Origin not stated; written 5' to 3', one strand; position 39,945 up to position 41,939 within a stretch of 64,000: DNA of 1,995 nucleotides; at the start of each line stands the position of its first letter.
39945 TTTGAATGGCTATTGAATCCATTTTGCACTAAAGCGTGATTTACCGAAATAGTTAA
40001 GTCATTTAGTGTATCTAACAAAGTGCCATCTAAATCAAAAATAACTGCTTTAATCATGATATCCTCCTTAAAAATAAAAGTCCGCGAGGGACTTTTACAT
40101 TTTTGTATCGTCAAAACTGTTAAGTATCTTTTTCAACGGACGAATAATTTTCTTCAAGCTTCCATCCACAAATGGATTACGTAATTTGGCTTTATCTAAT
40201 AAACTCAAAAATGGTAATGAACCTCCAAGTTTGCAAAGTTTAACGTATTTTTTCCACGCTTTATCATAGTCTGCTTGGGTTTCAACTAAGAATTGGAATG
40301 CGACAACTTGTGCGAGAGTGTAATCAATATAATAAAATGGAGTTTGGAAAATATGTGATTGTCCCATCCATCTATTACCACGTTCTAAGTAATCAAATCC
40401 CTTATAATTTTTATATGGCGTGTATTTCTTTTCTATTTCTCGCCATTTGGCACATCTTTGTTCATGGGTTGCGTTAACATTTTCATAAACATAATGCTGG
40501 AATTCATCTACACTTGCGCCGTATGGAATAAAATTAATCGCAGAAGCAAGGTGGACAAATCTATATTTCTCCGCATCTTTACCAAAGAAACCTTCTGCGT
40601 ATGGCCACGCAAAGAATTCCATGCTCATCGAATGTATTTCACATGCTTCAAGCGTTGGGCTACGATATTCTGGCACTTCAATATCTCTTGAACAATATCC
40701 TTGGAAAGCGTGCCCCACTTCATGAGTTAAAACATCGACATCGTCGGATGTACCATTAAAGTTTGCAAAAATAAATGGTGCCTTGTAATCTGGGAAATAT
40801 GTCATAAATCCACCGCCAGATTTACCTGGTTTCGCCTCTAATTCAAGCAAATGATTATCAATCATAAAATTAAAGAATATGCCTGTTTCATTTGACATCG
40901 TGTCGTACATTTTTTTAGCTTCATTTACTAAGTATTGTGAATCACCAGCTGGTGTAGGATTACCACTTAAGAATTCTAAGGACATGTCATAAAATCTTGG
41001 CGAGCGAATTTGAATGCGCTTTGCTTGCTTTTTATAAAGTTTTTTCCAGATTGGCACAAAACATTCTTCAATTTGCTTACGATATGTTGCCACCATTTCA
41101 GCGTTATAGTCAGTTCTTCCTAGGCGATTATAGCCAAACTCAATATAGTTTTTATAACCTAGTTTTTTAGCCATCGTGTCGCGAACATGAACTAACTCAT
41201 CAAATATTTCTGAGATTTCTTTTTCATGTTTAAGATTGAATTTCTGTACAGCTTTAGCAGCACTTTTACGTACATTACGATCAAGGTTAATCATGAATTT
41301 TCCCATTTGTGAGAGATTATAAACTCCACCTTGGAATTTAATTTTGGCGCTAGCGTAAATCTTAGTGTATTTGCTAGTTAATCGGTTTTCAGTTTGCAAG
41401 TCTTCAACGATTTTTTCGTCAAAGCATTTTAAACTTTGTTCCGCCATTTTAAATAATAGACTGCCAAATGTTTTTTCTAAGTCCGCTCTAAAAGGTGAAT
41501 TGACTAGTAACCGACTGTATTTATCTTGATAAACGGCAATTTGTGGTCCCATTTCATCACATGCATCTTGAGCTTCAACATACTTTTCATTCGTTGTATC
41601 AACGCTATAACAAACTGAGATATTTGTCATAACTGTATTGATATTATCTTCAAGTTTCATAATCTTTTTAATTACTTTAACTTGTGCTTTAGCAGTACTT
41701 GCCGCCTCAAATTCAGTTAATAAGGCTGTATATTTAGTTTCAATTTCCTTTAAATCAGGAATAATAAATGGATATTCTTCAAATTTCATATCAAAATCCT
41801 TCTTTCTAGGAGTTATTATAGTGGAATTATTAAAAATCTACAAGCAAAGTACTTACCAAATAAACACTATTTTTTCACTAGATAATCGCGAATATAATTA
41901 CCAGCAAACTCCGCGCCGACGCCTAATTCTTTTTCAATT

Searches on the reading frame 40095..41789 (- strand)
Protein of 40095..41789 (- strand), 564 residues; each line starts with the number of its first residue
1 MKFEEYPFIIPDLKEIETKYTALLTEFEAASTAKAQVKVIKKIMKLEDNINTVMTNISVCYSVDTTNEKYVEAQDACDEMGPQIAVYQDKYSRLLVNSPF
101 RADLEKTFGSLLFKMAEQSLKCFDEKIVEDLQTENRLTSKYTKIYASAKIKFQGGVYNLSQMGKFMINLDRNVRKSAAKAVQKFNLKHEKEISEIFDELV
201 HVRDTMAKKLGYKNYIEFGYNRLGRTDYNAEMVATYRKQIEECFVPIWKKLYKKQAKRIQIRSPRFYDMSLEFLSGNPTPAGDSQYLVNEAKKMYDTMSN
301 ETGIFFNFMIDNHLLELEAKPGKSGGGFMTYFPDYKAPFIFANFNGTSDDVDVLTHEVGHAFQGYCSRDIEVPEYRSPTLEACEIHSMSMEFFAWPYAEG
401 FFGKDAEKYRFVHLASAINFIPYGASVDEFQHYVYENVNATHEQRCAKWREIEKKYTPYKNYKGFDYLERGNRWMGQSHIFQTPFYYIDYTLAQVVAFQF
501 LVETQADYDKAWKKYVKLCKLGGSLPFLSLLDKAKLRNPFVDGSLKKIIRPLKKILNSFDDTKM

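Call 50: search_protein_families(library=pfam, proteins=[window:40095-41789:-], max_evalue=0.0001)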
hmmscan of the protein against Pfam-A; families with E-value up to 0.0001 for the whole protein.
window:40095-41789:- (564 aa): 1 family
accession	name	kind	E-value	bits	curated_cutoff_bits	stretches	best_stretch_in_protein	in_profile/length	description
PF01432.26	Peptidase_M3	-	2.7e-29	103.3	27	2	310-546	184-453/457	Peptidase family M3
